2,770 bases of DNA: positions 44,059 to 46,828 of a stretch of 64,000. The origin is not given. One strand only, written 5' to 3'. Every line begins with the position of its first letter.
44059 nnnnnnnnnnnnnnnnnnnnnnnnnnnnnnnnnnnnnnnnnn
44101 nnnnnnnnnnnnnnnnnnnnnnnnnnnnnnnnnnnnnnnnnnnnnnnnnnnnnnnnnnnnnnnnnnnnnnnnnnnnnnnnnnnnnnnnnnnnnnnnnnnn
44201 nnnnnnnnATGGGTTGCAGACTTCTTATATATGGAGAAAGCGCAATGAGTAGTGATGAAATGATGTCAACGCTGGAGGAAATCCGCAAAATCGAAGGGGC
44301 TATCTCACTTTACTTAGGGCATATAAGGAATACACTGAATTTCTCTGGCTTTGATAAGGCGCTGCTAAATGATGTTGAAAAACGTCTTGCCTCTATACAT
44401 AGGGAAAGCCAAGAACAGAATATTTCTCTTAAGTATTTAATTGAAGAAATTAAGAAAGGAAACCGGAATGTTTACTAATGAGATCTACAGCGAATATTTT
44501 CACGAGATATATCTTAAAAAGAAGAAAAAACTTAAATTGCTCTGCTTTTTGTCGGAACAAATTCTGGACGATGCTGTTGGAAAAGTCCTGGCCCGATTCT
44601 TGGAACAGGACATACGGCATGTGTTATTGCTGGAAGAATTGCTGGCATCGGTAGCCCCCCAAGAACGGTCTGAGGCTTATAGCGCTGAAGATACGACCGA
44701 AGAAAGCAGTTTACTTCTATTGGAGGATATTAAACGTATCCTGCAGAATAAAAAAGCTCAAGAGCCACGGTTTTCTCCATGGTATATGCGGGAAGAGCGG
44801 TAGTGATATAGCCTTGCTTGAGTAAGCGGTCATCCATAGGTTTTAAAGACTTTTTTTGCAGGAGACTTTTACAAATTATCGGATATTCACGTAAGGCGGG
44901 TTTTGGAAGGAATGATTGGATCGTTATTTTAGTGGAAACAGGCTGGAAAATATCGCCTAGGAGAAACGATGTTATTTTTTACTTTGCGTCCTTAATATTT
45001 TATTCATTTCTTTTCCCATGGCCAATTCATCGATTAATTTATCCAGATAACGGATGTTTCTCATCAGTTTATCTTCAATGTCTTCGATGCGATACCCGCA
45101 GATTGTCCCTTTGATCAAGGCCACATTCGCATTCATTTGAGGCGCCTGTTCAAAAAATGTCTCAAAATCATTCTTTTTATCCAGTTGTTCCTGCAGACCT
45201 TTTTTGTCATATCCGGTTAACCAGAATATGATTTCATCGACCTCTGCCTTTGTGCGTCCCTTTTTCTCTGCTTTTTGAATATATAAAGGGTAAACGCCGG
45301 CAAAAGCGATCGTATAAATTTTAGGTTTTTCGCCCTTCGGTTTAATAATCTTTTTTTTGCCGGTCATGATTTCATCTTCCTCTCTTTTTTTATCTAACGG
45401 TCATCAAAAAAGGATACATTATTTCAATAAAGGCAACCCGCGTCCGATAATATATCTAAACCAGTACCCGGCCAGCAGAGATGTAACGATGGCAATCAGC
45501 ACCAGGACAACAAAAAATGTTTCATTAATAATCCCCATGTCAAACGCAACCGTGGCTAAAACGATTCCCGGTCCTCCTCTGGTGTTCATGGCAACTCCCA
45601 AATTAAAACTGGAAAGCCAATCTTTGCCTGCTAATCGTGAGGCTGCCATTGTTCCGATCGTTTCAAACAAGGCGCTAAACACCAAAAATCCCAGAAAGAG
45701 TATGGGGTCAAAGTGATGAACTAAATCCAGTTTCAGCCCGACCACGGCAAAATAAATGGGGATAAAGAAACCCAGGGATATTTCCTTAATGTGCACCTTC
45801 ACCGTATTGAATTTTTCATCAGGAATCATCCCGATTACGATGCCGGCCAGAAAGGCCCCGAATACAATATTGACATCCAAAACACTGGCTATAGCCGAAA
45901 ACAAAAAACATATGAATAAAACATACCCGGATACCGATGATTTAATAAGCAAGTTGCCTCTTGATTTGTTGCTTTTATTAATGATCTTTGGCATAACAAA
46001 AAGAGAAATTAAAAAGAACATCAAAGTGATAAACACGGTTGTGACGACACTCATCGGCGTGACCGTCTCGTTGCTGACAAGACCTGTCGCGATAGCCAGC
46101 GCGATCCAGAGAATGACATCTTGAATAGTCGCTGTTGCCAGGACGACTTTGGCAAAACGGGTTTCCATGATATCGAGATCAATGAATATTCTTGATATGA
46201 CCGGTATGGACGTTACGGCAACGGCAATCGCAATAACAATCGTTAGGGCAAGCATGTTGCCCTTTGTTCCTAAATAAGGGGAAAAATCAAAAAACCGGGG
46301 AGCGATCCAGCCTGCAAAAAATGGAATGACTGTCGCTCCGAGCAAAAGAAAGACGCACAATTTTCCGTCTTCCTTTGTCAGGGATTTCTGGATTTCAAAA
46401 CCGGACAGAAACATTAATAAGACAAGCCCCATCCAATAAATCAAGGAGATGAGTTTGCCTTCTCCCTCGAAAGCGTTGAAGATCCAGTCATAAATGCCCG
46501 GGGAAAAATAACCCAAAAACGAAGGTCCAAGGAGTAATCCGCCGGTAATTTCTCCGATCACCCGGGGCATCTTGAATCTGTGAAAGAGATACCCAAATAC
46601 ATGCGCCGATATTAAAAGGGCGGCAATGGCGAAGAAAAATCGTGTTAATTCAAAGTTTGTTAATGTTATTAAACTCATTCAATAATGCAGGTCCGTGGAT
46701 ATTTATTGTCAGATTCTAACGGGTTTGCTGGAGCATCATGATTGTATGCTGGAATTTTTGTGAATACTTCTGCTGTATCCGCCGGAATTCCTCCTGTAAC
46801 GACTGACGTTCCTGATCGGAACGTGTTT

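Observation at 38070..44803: Minimal cellulose-synthase-like EPS operon: three modular TPR proteins (one with an outer-membrane beta-barrel), a PilZ-less GT2 synthase and a GH8 hydrolase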

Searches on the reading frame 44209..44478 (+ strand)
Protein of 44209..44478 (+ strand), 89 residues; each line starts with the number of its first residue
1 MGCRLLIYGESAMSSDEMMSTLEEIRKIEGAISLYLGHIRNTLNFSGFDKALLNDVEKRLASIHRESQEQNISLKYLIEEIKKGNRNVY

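Call 3: search_protein_families(library=pfam, proteins=[window:44209-44478:+], max_evalue=0.1)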
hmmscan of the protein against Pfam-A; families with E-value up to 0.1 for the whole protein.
window:44209-44478:+ (89 aa): 0 families

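Call 4: search_protein_families(library=ncbifam, proteins=[window:44209-44478:+], max_evalue=0.1)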
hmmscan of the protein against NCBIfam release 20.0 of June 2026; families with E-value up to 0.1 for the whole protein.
window:44209-44478:+ (89 aa): 0 families

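Call 75: search_solved_structures(query=A9, max_evalue=10, show_alignments=2)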
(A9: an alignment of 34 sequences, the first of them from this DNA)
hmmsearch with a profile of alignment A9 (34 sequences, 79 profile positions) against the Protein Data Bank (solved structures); distinct sequences matched with E-value up to 10: 31.
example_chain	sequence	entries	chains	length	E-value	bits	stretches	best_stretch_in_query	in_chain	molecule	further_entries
7unh_A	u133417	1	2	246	0.00023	24.7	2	29-58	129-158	SP2 designed chlorophyll dimer protein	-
7uni_A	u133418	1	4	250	0.00025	24.7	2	29-58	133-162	SP2-ZnPPaM designed chlorophyll dimer protein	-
7s8t_A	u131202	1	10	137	0.011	19.4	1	2-72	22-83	EncC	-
1vdx_A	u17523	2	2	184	0.072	16.8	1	26-66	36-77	Hypothetical protein PH0099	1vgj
6wrv_D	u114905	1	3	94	0.072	16.8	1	15-55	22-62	Computationally designed protein 3DS18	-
6w6x_A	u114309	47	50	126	0.093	16.4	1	38-75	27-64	De novo designed ABLE protein | De novo designed ABLE | D-ABLE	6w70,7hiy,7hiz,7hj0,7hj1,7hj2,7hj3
2fyh_A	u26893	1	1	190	0.12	16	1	32-65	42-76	putative integral membrane transport protein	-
5n5e_e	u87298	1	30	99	0.19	15.4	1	3-27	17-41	PFC_05175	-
2hz8_A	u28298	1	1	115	0.25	15.1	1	9-32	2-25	De novo designed diiron protein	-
2o8k_A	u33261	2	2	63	0.3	14.8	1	1-44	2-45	RNA polymerase sigma factor RpoN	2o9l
9tau_A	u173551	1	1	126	0.37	14.5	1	38-75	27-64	De novo photoenzyme variant ABLE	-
2arh_A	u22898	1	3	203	0.6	13.8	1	1-26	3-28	hypothetical protein aq_1966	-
8glt_1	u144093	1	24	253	0.75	13.5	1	29-59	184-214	C2-chlorophyll-comp_O32-15_ctermHis, polyalanine model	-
9tav_A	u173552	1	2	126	0.76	13.5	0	37-75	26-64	De novo photoenzyme photoABLE2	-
4b2f_A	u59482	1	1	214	0.79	13.4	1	19-70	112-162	PUTATIVE ANTIGEN P35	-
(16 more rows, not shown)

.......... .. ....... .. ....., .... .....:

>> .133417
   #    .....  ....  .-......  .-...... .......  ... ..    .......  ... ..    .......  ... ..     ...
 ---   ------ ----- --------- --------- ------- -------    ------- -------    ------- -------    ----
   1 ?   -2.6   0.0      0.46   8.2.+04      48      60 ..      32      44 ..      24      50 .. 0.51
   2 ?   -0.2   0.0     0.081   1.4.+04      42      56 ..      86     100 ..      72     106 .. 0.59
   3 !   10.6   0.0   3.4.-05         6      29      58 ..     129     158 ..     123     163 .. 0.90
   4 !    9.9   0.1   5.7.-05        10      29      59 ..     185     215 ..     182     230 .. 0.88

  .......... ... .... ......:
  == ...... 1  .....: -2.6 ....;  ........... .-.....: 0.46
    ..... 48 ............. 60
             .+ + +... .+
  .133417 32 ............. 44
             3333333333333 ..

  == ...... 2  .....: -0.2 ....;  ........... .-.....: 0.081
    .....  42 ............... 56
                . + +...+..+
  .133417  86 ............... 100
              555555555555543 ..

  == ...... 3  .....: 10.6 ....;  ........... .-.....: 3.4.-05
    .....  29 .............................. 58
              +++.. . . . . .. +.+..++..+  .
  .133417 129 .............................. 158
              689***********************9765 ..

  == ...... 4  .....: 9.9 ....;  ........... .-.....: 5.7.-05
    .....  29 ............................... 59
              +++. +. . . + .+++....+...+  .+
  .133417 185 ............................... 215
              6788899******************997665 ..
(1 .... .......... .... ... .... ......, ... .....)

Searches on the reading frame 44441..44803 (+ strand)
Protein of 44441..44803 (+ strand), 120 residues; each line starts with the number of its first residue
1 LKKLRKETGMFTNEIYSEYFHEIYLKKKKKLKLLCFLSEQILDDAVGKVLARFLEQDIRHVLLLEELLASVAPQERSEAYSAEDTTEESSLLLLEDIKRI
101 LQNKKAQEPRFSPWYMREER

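Call 3: search_protein_families(library=pfam, proteins=[window:44441-44803:+], max_evalue=0.1)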
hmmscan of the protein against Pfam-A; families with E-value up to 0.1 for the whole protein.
window:44441-44803:+ (120 aa): 0 families

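Call 4: search_protein_families(library=ncbifam, proteins=[window:44441-44803:+], max_evalue=0.1)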
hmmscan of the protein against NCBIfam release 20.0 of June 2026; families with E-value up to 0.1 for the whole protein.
window:44441-44803:+ (120 aa): 0 families

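Call 30: search_protein_families(library=pfam, max_evalue=1, proteins=[window:44468-44800:+])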
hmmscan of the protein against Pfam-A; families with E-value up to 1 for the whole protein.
seq(111 aa): 0 families

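Call 57: search_protein_representatives(alignment_id=A4)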
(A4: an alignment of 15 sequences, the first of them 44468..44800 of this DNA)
Query: 15 sequences, 69 profile positions. Proteins with E-value up to 0.001 (for the whole library): 1581; up to 1e-10: 92; up to 1e-30: 0. The best 150 are listed.
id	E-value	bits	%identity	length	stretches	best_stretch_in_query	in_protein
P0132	1.4e-24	102.3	-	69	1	1-67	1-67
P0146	9.3e-23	96.5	-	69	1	1-66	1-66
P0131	8.5e-22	93.4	-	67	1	1-67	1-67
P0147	1.0e-19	86.7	-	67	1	1-67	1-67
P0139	1.4e-18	83.1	-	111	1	1-68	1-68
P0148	3.9e-18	81.6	-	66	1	1-65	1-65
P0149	8.9e-18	80.5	-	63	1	1-63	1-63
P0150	9.5e-18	80.4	-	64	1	1-61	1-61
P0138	1.8e-17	79.5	-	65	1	1-65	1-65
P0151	3.0e-17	78.8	-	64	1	1-63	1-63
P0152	8.2e-17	77.4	-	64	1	1-61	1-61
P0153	1.4e-16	76.7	-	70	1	1-67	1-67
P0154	2.6e-16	75.8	-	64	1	1-62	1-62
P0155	1.5e-15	73.4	-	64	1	1-61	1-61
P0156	1.9e-15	73.1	-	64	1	1-61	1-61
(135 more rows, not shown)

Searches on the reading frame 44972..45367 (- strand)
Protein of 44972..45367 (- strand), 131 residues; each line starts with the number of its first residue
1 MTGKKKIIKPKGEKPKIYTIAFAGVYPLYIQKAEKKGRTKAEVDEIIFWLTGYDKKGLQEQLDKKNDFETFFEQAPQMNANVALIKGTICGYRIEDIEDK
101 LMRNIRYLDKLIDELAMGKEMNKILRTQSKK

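Call 52: search_protein_families(library=pfam, max_evalue=0.01, proteins=[window:44972-45367:-])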
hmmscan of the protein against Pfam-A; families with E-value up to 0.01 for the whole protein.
window:44972-45367:- (131 aa): 1 family
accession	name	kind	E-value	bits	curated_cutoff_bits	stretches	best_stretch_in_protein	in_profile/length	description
PF09966.14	DUF2200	-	9.7e-52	174.3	22.8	1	16-126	1-111/111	Uncharacterized protein conserved in bacteria (DUF2200)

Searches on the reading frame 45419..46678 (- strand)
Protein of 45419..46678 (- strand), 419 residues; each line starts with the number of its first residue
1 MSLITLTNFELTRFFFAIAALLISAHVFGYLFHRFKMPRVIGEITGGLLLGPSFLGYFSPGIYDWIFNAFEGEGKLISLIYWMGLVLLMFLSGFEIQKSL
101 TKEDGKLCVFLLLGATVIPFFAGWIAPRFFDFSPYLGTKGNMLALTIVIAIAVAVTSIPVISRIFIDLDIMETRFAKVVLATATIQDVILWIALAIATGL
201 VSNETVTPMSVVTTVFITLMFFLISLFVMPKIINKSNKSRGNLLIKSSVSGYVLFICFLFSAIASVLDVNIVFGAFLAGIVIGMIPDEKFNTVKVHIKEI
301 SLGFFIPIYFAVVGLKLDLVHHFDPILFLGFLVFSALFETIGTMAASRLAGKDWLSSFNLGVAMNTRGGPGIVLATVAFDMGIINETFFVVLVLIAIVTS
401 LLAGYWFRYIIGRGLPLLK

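Call 52: search_protein_families(library=pfam, max_evalue=0.01, proteins=[window:45419-46678:-])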
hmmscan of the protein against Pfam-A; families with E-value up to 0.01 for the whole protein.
window:45419-46678:- (419 aa): 1 family
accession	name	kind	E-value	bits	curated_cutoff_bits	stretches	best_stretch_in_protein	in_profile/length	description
PF00999.27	Na_H_Exchanger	-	7.3e-43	147.3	26.2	1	23-408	2-370/375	Sodium/hydrogen exchanger, transmembrane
